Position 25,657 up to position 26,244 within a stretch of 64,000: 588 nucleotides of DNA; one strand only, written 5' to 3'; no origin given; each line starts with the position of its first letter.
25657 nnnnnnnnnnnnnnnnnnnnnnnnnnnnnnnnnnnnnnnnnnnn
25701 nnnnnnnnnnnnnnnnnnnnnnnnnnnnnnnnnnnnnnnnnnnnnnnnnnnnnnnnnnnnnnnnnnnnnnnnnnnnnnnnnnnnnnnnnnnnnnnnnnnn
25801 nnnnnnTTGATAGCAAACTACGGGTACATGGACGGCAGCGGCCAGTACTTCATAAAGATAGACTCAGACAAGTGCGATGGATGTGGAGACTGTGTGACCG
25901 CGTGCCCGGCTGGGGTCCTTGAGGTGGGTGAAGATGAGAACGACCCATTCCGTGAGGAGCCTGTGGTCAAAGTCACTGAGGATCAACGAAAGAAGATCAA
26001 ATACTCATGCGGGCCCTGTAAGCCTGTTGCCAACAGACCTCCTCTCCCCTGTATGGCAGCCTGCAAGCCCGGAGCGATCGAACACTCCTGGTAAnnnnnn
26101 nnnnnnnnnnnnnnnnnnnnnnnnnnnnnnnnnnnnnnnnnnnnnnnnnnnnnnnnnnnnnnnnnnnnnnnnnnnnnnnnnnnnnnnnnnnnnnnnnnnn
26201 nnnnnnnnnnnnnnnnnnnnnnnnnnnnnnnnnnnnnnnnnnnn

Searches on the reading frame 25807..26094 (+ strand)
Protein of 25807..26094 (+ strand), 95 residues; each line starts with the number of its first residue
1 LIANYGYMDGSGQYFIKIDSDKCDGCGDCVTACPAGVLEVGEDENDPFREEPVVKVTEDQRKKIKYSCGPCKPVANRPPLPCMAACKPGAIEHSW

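Call 5: search_protein_families(library=ncbifam, proteins=[window:25807-26094:+], max_evalue=0.001)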
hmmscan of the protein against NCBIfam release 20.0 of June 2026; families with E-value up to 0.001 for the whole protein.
window:25807-26094:+ (95 aa): 18 families
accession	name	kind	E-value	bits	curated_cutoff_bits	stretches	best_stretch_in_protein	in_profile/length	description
NF005506.0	PRK07118.1-5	equivalog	1.7e-07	30.9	388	1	15-48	164-197/279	Fe-S cluster domain-containing protein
NF005503.0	PRK07118.1-2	equivalog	2.2e-06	27.1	252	1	15-69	161-211/292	RnfABCDGE type electron transport complex subunit B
NF007205.0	PRK09626.1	equivalog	4.4e-06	26.7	93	1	16-48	12-44/105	2-oxoglutarate-acceptor oxidoreductase subunit OorD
NF007658.0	PRK10330.1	equivalog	8.3e-06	25.4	260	1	13-91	79-152/181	electron transport protein HydN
TIGR02936.1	fdxN_nitrog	equivalog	1.8e-05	24.8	80.55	1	12-59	12-58/91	ferredoxin III, nif-specific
NF043039.1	HgcAB_like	equivalog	2.5e-05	24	285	1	13-45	292-324/350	HgcAB-like fusion protein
NF045766.1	PhenlGlyoxDHPadI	equivalog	4.1e-05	22.5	700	1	15-91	6-72/443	NADH-dependent phenylglyoxylate dehydrogenase subunit beta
NF040864.1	HgcB_ferredoxin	equivalog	0.00011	22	99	1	16-54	9-38/93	mercury methylation ferredoxin HgcB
NF005504.0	PRK07118.1-3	equivalog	0.00012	21.6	437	1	16-68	166-217/293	Fe-S cluster domain-containing protein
NF042909.1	FMH_DH_FwdF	exception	0.00019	20.6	375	1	16-72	133-303/336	tungsten-dependent formylmethanofuran dehydrogenase subunit FwdF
NF042987.1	OGOR_delta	exception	0.00026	21.1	125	1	15-53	25-63/89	2-oxoglutarate ferredoxin oxidoreductase subunit delta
NF041782.1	mnquin_red_QrcC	equivalog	0.00032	20.4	400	1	16-88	3-82/239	menaquinone reductase iron-sulfur cluster-binding subunit QrcC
TIGR04105.1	FeFe_hydrog_B1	subfamily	0.00041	19.1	450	1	15-38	182-205/462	monomeric [FeFe] hydrogenase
NF006221.0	PRK08348.1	subfamily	0.00042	20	124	0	16-41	39-64/136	NADH-plastoquinone oxidoreductase subunit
NF041836.1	rnfB_Methano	equivalog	0.00045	19.7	445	1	14-68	164-214/265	Rnf electron transport complex subunit RnfB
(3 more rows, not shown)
